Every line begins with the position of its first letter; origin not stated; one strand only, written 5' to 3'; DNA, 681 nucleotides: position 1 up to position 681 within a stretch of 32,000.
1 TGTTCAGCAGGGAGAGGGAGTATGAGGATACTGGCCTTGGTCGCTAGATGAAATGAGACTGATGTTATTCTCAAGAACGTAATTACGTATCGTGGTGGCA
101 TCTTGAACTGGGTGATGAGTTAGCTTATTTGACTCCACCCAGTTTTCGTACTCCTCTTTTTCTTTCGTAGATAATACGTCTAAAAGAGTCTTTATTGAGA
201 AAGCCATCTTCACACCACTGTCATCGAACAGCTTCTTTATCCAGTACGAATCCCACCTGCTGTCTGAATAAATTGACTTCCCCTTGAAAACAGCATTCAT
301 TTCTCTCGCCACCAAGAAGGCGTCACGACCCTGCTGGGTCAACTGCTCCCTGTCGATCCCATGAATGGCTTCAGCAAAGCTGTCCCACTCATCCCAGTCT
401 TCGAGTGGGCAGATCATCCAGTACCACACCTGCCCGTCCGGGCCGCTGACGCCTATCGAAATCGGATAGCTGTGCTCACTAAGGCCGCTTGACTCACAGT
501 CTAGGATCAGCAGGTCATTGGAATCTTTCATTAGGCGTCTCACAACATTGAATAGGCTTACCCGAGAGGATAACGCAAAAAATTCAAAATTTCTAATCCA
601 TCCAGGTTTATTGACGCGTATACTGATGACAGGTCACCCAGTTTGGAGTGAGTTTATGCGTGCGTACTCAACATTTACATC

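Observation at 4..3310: Suv3-like helicase with a ~410-aa unknown N-terminal module, divergently paired with a DEDDh exonuclease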

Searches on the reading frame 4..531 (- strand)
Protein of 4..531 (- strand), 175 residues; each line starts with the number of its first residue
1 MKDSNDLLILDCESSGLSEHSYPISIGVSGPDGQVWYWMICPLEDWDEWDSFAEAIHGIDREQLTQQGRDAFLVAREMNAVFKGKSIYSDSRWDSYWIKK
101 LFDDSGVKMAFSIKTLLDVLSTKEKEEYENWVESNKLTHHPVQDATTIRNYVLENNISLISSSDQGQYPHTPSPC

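Call 5: search_protein_families(library=pfam, proteins=[window:4-531:-], max_evalue=0.01)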
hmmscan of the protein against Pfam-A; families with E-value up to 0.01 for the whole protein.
window:4-531:- (175 aa): 0 families

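Call 10: search_solved_structures(query=window:4-531:-, max_evalue=10, show_alignments=2)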
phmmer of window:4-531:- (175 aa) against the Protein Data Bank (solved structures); distinct sequences matched with E-value up to 10: 2.
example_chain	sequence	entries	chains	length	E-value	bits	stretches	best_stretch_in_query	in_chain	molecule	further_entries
1za3_B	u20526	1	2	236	0.55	13.3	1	8-98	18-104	Fab-YSd1 heavy chain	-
7ui0_H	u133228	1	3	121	1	12.5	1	9-98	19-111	HSV10-13 Fab Heavy chain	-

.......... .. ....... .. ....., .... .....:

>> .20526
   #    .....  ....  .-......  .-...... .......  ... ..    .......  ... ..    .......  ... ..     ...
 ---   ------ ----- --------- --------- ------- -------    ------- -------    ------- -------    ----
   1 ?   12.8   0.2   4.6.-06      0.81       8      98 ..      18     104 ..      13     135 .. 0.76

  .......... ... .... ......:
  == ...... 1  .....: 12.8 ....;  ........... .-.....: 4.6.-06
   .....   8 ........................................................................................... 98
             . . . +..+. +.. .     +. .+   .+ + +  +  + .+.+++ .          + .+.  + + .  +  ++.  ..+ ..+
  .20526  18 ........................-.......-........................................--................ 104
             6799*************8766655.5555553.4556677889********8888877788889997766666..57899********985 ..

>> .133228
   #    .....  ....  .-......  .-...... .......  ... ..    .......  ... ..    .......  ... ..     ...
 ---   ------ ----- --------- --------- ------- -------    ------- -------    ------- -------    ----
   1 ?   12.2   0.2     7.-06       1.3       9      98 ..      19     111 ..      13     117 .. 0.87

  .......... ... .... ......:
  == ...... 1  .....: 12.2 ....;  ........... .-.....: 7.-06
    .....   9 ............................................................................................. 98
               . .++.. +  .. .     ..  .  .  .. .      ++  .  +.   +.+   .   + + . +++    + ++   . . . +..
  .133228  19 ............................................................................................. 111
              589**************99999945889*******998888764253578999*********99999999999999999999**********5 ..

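Call 14: search_protein_families(library=ncbifam, proteins=[window:4-531:-], max_evalue=0.1)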
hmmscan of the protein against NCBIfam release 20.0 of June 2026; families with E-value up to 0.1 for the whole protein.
window:4-531:- (175 aa): 1 family
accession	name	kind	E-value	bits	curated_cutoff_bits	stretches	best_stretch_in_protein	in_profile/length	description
NF006745.0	PRK09270.1-4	equivalog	0.017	14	228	1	101-154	104-158/246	nucleoside/nucleotide kinase family protein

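Call 15: search_protein_families(library=padloc, proteins=[window:4-531:-], max_evalue=0.1)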
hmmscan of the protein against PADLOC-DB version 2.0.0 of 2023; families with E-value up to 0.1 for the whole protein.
window:4-531:- (175 aa): 1 family
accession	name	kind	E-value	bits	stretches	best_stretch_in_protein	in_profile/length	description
PDLC01247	DEDDh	-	2.5e-06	26.2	1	8-122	1-101/139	"CAS-I,CAS-II,CAS-III,CAS-IV,CAS-V,CAS-VI; associated"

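Call 16: search_protein_families(library=phrogs, proteins=[window:4-531:-], max_evalue=0.1)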
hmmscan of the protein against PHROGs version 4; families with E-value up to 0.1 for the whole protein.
window:4-531:- (175 aa): 2 families
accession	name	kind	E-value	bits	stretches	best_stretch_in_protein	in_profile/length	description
phrog_192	-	DNA, RNA and nucleotide metabolism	5.2e-06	27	1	2-70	103-173/397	DNA polymerase exonuclease subunit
phrog_2259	-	DNA, RNA and nucleotide metabolism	0.0054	17.3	0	8-49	9-54/186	Rnase H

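Call 28: find_homologous_proteins(query=window:4-531:-, max_evalue=0.001)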
Query window:4-531:- (175 aa): 8 proteins with E <= 0.001 among 35 candidates.
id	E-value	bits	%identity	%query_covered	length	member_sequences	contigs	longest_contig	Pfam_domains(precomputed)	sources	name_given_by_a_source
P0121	1.2e-114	398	99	100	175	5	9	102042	-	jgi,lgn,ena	-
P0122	2.9e-61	224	61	86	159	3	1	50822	-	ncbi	-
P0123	4.1e-58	214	61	85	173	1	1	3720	-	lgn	-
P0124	6.4e-57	210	59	86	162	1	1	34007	-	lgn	-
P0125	3.4e-56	208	57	86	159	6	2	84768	-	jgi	jgi:hypothetical protein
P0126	1.5e-48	183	48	85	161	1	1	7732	-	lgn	-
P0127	9.1e-38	148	46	82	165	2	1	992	-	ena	-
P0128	3.9e-35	139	52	66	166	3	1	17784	-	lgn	-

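Call 29: find_encoding_contigs(protein=P0128, flank=8000, max_places=3)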
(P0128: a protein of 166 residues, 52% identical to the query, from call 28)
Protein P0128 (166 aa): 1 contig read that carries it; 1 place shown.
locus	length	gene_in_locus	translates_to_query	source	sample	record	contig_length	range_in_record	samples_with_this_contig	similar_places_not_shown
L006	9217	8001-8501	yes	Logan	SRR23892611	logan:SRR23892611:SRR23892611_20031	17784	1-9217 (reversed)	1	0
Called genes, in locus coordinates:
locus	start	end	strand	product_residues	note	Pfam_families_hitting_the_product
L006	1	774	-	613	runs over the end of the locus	-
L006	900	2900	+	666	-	PF22745:Nlig-Ia, PF01653:DNA_ligase_aden, PF03120:OB_DNA_ligase, PF12826:HHH_2, PF14520:HHH_5, PF00633:HHH (weak), PF00533:BRCT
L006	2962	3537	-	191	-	-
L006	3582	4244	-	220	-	PF12917:YfbR-like, PF13023:HD_3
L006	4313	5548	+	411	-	PF26125:AcrVA2-like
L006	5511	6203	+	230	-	PF00929:RNase_T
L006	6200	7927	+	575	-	-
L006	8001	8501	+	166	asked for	-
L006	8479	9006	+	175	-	-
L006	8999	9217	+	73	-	?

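Call 30: find_encoding_contigs(protein=P0126, flank=8000, max_places=3)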
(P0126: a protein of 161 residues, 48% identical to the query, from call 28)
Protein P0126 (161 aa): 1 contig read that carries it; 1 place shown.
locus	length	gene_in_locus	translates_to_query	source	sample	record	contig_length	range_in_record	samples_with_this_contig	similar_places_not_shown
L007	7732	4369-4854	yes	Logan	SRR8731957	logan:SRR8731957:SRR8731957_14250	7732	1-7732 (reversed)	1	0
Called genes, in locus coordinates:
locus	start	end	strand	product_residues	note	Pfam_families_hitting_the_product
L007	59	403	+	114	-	PF09424:YqeY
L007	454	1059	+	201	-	PF18760:ART-PolyVal (weak)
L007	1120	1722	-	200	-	PF02342:TerD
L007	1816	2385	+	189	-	-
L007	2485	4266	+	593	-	-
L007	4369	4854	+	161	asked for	-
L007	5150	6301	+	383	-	-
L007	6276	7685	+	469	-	-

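Call 31: find_encoding_contigs(protein=P0122, flank=10000, max_places=3)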
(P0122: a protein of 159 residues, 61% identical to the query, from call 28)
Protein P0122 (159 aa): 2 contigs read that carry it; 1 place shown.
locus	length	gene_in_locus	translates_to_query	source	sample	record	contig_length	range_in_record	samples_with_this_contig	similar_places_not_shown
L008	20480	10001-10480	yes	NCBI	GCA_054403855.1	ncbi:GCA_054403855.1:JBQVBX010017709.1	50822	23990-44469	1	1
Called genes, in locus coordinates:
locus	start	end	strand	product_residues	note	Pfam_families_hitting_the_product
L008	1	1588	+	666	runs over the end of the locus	PF22745:Nlig-Ia, PF01653:DNA_ligase_aden, PF03120:OB_DNA_ligase, PF14520:HHH_5 (weak), PF12826:HHH_2, PF00533:BRCT, PF12738:PTCB-BRCT (weak)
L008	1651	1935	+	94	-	-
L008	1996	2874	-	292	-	-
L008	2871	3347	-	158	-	-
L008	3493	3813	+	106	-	PF06755:CbtA_toxin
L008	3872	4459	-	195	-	PF02342:TerD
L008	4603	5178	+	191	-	-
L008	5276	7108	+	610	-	-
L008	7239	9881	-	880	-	PF22527:DEXQc_Suv3, PF00271:Helicase_C, PF12513:SUV3_C (weak)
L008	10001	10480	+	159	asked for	-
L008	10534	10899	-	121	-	-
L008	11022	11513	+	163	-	-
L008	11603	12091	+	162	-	-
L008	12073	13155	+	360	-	-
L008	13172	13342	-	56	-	-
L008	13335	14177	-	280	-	-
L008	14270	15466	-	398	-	-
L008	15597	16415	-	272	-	-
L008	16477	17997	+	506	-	-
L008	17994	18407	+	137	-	PF13673:Acetyltransf_10 (weak)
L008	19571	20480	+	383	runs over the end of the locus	-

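Call 34: search_dna_similar(query=window:4-531:-, collection=plasmids, mode=protein, max_rows=20, max_evalue=0.01)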
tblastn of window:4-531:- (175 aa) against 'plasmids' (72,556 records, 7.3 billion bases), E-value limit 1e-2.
Records with a match: 83; places in all: 87; records where one place covers at least 80% of the query: 8.
Best place of each record, by identity: <60% 83.
By first word of the organism name: Sinorhizobium 57; Rhizobium 6; Pseudomonas 3; Bosea 2; Sulfitobacter 2; Photobacterium 1; Ancylobacter 1; Sphingosinicella 1; Sphingobium 1; Sphingopyxis 1; and 8 more.
By predicted mobility (MOB-suite, as given by PLSDB): mobilizable 45; non-mobilizable 24; conjugative 14.
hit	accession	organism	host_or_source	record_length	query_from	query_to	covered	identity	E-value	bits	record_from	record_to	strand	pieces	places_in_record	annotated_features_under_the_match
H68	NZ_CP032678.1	Pseudomonas sp. Leaf58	Arabidopsis,whole organism,phyllosphere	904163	3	152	86%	45.7%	1e-37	143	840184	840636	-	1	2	hypothetical protein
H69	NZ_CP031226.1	Pseudomonas amygdali pv. lachrymans str. M301315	-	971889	1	153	87%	43.8%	2e-35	137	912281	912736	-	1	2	hypothetical protein | 3'-5' exonuclease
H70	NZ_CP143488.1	Pseudomonas silesiensis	single cell,landfill for plastics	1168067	4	152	85%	37.7%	4e-28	116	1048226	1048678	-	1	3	record has no annotation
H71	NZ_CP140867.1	Rhizobium leguminosarum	Trifolium pratense,whole organism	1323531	6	134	74%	34.8%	7e-17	84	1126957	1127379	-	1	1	record has no annotation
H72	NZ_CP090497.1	Photobacterium damselae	Seriola lalandi,Cell culture,Caudal ...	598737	3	125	70%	34.9%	1e-16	84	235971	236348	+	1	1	hypothetical protein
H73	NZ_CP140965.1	Sinorhizobium medicae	Medicago lupulina,whole organism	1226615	4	175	98%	24.8%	1e-9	63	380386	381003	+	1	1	record has no annotation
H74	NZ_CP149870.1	Sinorhizobium medicae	Melilotus albus,Cell Culture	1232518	4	175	98%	24.8%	1e-9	63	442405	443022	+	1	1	record has no annotation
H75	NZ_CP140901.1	Sinorhizobium medicae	Medicago lupulina,whole organism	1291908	4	175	98%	24.8%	1e-9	63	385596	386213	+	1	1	record has no annotation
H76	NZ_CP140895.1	Sinorhizobium medicae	Medicago lupulina,whole organism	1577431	4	175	98%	24.8%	1e-9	63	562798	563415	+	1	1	record has no annotation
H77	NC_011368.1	Rhizobium leguminosarum bv. trifolii WSM2304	-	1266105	7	130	71%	34.1%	2e-14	77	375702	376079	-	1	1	record has no annotation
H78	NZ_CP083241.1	Ancylobacter polymorphus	activated sludge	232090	7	148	81%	29.4%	6e-10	64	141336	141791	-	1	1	3'-5' exonuclease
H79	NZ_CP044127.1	Rhizobium sp. BG4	Prosopis cineraria,pure bacterial ...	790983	4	108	60%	39.6%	1e-14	77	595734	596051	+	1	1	none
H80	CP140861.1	Rhizobium ruizarguesonis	Trifolium pratense,whole organism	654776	1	107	61%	37.0%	1e-14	78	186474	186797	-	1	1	transcriptional regulator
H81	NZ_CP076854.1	Rhizobium sp. WYJ-E13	Curcuma wenyujin Y.H. Chen et C. ...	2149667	7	106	57%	39.6%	7e-8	58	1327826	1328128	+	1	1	none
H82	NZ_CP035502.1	Sphingosinicella sp. BN140058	Cell culture,soil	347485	10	145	78%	28.5%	4e-6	53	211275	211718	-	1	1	hypothetical protein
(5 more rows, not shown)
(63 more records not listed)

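Call 36: get_annotated_region(hit=H69, flank=12000)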
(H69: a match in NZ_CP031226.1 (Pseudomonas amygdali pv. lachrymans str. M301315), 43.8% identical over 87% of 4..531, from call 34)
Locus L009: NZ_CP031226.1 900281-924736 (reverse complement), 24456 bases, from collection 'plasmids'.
description: Pseudomonas amygdali pv. lachrymans str. M301315 plasmid pMPPla107, complete sequence
organism: Pseudomonas amygdali pv. lachrymans str. M301315 (NCBI taxid 629260)
taxonomy: Bacteria; Pseudomonadota; Gammaproteobacteria; Pseudomonadales; Pseudomonadaceae; Pseudomonas; Pseudomonas amygdali; Pseudomonas amygdali pv. lachrymans str. M301315
host: -; source: -; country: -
typing (MOB-suite, as given by PLSDB): non-mobilizable; replicon rep_cluster_1322; mating-pair formation MPF_I
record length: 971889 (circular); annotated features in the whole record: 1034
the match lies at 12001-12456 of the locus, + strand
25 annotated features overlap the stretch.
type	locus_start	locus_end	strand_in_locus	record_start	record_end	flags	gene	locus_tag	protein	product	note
CDS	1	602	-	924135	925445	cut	-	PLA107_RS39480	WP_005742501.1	hypothetical protein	-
CDS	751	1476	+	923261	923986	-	-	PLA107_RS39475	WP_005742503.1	YfbR-like 5'-deoxynucleotidase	-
CDS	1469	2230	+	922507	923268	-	-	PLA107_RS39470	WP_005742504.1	hypothetical protein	-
CDS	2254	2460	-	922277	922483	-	-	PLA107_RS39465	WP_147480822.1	hypothetical protein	-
CDS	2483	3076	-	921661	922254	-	-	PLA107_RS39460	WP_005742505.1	HAD family hydrolase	-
CDS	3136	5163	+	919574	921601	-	ligA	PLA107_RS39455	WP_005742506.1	NAD-dependent DNA ligase LigA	GO:0006281 - DNA repair [Evidence IEA]; GO:0006260 - DNA replication [Evidence IEA]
CDS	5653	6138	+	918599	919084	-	-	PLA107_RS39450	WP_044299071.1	CYTH domain-containing protein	-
CDS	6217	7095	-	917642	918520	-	-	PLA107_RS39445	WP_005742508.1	hypothetical protein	-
CDS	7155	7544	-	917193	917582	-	-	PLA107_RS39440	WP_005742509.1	Hsp20 family protein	-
CDS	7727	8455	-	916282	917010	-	-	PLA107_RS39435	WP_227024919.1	TerD family protein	GO:0006950 - response to stress [Evidence IEA]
CDS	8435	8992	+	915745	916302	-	-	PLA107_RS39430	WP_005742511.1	hypothetical protein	-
CDS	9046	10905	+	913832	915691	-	-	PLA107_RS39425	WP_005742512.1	hypothetical protein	-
CDS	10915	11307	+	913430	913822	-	-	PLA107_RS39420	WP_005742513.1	hypothetical protein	-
CDS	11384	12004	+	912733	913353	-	-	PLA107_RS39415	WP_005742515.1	3'-5' exonuclease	-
CDS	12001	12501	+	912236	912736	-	-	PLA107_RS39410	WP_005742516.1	hypothetical protein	-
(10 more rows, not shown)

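Call 37: get_annotated_region(hit=H68, flank=12000)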
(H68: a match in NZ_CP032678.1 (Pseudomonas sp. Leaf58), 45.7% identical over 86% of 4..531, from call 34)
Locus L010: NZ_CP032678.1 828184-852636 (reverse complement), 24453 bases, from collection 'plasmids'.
description: Pseudomonas sp. Leaf58 plasmid pBASL58, complete sequence
organism: Pseudomonas sp. Leaf58 (NCBI taxid 1736226)
taxonomy: Bacteria; Pseudomonadota; Gammaproteobacteria; Pseudomonadales; Pseudomonadaceae; Pseudomonas; Pseudomonas sp. Leaf58
host: -; source: Arabidopsis,whole organism,phyllosphere; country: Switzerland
typing (MOB-suite, as given by PLSDB): non-mobilizable; mating-pair formation MPF_I
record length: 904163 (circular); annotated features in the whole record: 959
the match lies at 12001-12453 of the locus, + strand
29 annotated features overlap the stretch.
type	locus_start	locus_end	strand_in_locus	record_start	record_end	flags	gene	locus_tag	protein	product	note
CDS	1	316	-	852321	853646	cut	-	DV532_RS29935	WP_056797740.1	hypothetical protein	-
CDS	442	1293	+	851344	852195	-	-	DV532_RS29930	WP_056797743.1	hypothetical protein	-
CDS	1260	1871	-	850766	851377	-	-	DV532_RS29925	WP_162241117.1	HAD family hydrolase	-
CDS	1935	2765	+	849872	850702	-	-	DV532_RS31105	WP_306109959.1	hypothetical protein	-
CDS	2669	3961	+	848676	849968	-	ligA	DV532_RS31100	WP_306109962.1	NAD-dependent DNA ligase LigA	GO:0006281 - DNA repair [Evidence IEA]; GO:0006260 - DNA replication [Evidence IEA]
CDS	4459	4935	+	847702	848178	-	-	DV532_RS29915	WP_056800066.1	CYTH domain-containing protein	-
CDS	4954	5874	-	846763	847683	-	-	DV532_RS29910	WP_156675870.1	phosphoesterase dhha1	-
CDS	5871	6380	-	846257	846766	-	-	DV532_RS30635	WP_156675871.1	hypothetical protein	-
CDS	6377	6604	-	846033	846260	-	-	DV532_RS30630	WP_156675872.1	hypothetical protein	-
CDS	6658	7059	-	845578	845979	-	-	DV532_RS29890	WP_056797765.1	Hsp20 family protein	-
CDS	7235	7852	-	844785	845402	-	-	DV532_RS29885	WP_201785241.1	TerD family protein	GO:0006950 - response to stress [Evidence IEA]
CDS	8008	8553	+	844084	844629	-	-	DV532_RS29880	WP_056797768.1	hypothetical protein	-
CDS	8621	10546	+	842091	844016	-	-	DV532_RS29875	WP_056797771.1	hypothetical protein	-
CDS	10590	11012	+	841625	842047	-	-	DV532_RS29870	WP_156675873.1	hypothetical protein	-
CDS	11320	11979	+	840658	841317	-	-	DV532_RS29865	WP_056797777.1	3'-5' exonuclease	-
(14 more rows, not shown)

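Call 48: predict_structure(alignment_id=A2)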
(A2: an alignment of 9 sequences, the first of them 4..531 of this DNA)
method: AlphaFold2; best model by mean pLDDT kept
length: 175 residues; sequences in the alignment: 9
mean_pLDDT: 81.1   pTM: 0.78
mean pLDDT of the five models: 81.1, 81.0, 80.3, 79.8, 65.1
residues with pLDDT >= 90: 82; 70-90: 48; 50-70: 28; < 50: 17
segments of 3 or more residues with pLDDT < 50: 161-175
pLDDT, mean of each block of 10 residues (from residue 1): 73 75 88 92 60 68 81 95 94 91 93 92 90 84 94 83 45 43
secondary structure, 60 per line:
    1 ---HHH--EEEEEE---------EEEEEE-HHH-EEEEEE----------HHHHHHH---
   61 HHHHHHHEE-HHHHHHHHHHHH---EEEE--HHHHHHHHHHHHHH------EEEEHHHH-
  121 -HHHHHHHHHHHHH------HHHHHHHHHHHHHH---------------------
elements in order: E9-14 E24-29 E35-40 H51-57 H61-67 H71-82 E86-89 H92-105 E112-115 H116-119 H122-134 H141-154
